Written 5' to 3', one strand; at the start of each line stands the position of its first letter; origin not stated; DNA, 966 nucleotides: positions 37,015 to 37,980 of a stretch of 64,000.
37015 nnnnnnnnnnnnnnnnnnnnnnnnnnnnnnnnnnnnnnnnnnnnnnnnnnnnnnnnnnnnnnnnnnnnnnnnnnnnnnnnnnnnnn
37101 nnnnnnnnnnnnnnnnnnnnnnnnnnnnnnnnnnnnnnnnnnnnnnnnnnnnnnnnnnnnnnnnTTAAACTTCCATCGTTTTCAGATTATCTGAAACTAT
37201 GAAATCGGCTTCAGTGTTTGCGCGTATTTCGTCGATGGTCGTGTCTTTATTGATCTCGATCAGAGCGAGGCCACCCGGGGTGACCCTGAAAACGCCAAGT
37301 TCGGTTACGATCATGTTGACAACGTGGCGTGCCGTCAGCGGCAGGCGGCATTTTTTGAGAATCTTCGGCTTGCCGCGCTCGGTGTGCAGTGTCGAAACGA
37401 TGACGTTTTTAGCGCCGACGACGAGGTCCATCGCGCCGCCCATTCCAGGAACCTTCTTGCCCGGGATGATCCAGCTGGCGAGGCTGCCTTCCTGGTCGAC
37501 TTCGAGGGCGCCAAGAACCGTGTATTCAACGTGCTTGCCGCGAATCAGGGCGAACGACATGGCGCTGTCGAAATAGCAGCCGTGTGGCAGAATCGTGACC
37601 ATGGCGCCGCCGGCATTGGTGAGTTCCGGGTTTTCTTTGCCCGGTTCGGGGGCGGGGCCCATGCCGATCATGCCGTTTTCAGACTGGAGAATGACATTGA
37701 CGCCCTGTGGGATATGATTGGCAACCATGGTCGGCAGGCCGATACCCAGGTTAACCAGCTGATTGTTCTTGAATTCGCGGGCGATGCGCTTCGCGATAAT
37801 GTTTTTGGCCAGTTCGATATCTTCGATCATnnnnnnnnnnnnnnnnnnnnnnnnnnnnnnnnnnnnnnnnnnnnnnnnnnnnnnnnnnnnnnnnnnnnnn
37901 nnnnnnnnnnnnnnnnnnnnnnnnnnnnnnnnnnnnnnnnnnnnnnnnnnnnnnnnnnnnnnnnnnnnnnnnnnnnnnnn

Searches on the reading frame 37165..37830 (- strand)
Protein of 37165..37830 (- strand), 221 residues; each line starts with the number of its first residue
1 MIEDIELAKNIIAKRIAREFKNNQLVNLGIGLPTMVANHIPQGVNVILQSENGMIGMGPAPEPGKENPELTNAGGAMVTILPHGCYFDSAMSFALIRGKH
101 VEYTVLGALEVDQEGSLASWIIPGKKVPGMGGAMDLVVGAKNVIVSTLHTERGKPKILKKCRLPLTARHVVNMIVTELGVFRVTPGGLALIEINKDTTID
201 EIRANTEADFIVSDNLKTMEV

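Call 29: search_protein_families(library=pfam, proteins=[window:37165-37830:-], max_evalue=0.0001)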
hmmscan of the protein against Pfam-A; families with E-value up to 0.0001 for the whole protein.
window:37165-37830:- (221 aa): 2 families
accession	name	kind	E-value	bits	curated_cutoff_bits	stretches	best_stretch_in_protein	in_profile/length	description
PF01144.29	CoA_trans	-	1.5e-40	139.3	23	1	11-204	3-216/217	Coenzyme A transferase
PF13336.12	AcetylCoA_hyd_C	-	3e-06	27.7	23.7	1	102-182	35-125/154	Acetyl-CoA hydrolase/transferase C-terminal domain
